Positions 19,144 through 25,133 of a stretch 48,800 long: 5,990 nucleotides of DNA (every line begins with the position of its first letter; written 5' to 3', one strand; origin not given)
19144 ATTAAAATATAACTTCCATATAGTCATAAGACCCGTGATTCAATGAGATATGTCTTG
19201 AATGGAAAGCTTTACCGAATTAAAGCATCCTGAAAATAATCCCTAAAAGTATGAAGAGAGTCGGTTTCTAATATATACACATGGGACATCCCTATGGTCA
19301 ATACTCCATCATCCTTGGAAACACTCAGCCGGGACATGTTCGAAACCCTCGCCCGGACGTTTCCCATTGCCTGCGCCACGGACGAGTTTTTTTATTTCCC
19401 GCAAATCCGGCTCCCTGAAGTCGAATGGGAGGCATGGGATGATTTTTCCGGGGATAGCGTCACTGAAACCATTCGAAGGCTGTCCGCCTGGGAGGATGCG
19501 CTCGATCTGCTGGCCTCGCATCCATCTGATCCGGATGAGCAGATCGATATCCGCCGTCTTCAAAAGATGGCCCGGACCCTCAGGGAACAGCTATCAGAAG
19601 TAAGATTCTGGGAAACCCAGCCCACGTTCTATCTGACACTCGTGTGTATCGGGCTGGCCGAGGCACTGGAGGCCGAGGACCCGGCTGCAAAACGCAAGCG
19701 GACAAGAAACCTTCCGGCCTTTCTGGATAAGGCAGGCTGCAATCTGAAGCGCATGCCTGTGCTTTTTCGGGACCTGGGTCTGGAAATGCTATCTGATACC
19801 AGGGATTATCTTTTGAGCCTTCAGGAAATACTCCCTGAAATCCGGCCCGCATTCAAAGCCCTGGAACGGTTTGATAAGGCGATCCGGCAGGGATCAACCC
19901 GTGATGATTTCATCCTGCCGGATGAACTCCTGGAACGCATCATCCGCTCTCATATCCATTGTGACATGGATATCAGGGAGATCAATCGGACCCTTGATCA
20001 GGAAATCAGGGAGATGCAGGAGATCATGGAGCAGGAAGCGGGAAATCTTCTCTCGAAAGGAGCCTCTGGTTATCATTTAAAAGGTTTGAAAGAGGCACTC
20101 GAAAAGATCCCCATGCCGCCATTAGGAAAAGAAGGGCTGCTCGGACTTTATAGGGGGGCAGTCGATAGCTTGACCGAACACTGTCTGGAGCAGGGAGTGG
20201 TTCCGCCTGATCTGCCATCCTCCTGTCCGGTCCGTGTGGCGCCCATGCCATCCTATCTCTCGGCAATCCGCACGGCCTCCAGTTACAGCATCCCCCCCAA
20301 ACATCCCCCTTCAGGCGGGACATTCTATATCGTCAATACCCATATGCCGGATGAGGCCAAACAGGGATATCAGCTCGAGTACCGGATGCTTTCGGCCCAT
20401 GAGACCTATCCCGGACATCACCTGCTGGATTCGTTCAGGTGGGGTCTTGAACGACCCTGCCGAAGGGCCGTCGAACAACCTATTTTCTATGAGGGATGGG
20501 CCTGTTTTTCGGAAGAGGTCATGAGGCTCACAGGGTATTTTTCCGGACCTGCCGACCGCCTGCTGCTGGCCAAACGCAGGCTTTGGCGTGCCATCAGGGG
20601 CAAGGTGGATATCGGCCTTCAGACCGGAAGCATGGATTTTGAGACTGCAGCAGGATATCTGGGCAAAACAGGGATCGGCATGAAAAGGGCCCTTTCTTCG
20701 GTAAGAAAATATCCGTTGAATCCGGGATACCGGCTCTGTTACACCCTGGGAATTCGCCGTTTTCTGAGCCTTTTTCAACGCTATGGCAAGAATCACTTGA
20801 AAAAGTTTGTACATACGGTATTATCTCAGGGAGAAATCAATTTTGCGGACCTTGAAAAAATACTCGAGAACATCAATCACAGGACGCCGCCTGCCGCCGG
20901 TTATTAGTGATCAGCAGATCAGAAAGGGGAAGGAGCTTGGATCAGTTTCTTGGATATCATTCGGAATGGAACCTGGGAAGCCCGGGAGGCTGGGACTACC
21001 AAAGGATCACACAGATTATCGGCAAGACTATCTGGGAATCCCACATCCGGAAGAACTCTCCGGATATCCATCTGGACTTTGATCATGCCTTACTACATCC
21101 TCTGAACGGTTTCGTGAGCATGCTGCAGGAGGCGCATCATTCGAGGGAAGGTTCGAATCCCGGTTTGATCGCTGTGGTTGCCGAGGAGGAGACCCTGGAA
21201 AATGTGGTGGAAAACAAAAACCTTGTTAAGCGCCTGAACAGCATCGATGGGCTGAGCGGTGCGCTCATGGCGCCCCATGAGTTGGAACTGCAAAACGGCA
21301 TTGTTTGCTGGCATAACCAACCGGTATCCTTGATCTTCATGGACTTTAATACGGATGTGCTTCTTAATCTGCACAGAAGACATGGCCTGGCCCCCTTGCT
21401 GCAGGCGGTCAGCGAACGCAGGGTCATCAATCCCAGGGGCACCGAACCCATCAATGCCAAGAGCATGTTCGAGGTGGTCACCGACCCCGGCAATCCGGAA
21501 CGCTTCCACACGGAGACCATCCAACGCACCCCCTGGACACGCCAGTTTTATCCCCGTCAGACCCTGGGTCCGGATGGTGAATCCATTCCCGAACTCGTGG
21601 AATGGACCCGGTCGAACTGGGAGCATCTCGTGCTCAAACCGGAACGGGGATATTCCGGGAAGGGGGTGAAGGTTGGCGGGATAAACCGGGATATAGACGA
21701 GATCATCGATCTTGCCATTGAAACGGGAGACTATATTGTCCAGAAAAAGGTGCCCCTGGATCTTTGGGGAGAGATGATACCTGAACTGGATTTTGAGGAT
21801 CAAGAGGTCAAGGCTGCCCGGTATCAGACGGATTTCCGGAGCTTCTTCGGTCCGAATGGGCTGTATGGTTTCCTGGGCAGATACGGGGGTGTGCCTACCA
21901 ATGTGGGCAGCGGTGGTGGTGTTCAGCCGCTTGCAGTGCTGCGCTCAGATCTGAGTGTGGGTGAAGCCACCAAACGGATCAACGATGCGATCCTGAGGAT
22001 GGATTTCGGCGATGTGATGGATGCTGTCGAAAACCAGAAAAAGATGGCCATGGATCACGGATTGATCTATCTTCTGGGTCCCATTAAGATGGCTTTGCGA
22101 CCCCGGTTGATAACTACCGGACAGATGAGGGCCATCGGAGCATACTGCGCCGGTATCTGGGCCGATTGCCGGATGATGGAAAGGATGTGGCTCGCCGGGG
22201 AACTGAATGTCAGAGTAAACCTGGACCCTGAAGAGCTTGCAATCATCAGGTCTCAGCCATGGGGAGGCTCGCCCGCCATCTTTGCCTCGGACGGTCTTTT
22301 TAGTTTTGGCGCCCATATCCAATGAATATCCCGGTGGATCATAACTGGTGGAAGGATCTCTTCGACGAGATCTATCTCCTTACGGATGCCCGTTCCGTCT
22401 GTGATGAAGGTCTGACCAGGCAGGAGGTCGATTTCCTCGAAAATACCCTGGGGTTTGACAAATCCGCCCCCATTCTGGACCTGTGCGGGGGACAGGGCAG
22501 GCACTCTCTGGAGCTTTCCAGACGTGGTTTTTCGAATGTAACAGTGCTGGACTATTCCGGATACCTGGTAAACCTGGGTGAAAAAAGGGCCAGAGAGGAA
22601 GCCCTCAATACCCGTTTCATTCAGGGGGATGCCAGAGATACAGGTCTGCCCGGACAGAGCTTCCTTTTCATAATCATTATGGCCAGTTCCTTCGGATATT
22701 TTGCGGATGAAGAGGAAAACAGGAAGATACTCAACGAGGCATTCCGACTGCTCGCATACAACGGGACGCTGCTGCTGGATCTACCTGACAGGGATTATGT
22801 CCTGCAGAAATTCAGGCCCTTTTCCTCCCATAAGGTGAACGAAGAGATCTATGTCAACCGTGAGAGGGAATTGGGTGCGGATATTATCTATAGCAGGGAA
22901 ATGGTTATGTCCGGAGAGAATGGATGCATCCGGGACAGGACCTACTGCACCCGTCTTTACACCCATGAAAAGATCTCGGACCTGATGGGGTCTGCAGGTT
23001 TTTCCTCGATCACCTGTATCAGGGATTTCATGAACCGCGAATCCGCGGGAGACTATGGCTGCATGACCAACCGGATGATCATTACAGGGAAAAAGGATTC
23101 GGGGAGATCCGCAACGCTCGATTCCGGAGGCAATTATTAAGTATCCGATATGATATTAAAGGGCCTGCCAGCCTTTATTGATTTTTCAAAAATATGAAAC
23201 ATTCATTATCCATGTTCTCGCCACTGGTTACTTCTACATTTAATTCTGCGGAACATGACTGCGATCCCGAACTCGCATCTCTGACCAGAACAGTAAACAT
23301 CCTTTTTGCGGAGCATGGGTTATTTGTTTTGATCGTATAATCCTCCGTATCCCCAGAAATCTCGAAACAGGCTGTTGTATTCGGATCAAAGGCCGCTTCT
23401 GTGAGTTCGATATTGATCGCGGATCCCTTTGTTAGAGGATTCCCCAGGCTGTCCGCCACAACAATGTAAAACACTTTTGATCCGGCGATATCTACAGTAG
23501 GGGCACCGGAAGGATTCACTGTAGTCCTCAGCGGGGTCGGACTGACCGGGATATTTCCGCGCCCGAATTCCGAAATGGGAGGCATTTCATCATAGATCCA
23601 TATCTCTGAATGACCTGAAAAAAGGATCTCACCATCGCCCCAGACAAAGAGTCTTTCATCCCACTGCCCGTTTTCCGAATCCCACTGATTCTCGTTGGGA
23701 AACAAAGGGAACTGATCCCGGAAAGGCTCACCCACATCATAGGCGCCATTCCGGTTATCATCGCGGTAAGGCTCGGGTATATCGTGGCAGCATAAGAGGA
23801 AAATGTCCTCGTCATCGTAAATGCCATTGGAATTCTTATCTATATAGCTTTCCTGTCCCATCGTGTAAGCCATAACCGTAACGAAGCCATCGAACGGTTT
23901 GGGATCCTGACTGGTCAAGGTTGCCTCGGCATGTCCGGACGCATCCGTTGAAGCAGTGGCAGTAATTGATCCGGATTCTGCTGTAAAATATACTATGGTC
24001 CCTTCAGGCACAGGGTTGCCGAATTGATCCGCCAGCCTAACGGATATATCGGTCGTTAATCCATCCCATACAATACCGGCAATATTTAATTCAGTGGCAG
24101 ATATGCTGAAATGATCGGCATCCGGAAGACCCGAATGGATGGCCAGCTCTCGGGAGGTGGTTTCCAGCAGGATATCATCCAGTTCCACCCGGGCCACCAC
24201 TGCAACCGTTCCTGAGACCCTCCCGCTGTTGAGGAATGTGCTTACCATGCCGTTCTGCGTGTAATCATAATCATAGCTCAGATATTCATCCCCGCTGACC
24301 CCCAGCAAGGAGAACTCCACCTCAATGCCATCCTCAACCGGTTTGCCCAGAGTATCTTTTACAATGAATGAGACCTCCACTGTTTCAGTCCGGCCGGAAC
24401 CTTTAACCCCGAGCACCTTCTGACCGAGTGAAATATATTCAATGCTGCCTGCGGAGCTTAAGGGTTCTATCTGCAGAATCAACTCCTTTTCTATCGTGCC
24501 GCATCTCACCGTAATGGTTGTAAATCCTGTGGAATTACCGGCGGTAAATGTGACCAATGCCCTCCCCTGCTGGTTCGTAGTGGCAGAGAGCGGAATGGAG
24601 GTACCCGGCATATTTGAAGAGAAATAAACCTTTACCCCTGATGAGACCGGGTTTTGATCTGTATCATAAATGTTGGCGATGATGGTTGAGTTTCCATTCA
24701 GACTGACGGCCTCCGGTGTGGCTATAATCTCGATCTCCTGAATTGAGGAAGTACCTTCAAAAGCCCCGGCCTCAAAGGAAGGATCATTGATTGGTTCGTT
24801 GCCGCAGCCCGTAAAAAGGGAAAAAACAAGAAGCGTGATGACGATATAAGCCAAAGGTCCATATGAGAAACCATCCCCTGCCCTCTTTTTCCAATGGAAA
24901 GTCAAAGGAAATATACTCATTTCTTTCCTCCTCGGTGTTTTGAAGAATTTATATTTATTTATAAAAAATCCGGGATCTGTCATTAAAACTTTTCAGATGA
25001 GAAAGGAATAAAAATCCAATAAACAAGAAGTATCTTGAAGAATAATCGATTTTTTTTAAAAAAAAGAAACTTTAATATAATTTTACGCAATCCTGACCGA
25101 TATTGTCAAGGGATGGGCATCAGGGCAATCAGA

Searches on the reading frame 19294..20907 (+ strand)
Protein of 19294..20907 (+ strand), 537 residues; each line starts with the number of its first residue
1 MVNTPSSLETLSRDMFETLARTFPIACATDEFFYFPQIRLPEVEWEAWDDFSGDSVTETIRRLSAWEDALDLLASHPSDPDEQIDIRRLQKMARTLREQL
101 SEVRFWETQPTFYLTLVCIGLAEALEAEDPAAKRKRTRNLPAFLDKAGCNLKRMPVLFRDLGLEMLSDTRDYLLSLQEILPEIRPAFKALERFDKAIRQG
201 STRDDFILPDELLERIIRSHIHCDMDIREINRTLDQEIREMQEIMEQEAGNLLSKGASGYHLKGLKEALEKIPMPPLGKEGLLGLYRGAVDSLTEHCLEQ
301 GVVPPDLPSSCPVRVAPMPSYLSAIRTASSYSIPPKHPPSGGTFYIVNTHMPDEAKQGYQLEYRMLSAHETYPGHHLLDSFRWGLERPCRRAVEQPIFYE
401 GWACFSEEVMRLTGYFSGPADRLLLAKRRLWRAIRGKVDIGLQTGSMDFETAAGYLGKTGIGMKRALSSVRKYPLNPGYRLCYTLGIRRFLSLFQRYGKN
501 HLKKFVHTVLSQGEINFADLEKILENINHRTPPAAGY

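Call 44: search_protein_families(library=pfam, proteins=[window:19294-20907:+], max_evalue=0.0001)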
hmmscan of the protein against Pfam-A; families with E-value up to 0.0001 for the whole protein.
window:19294-20907:+ (537 aa): 1 family
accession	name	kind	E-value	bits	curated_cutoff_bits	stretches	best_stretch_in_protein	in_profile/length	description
PF05960.17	DUF885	-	1.3e-43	150.9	32.4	1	64-522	32-530/532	Bacterial protein of unknown function (DUF885)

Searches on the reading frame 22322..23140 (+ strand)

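Call 44: search_protein_families(library=pfam, proteins=[window:22322-23140:+], max_evalue=0.0001)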
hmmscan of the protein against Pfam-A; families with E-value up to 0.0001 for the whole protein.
window:22322-23140:+ (272 aa): 5 families
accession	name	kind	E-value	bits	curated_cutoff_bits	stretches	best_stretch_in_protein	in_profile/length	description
PF13649.12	Methyltransf_25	-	1.2e-15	58.5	27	1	51-148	1-97/97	Methyltransferase domain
PF08241.18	Methyltransf_11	-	6e-11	43.3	21.2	1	52-151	1-94/95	Methyltransferase domain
PF13847.12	Methyltransf_31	-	9.6e-09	35.5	27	1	46-158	2-115/145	Methyltransferase domain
PF01209.24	Ubie_methyltran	-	5.9e-08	32.8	20.1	1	36-151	36-150/233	ubiE/COQ5 methyltransferase family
PF13489.12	Methyltransf_23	-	1.5e-07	31.7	27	1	42-228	16-160/164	Methyltransferase domain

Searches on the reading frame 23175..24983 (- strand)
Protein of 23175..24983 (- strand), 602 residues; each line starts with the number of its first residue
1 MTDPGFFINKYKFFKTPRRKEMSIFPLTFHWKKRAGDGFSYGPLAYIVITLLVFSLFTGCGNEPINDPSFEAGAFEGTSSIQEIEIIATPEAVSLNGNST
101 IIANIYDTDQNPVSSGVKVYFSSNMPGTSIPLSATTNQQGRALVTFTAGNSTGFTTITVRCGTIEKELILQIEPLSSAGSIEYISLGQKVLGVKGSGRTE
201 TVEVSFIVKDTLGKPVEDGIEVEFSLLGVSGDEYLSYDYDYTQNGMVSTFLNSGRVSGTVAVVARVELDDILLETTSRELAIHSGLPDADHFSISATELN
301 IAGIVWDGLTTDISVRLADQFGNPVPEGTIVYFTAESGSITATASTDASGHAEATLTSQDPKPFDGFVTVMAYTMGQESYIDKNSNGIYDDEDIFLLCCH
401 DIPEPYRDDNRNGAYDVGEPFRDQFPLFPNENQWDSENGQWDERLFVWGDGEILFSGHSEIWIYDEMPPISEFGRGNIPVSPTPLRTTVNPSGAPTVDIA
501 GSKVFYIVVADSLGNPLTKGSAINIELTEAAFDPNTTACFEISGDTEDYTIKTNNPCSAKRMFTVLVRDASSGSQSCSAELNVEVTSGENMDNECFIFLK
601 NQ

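Call 44: search_protein_families(library=pfam, proteins=[window:23175-24983:-], max_evalue=0.0001)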
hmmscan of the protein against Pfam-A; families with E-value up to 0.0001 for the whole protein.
window:23175-24983:- (602 aa): 2 families
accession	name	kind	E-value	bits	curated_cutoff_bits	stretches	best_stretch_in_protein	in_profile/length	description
PF02369.22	Big_1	-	1.6e-18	67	34.9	2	310-374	18-80/93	Bacterial Ig-like domain (group 1)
PF09134.16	Invasin_D3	-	3.2e-17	63.3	33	2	84-161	5-82/98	Invasin, domain 3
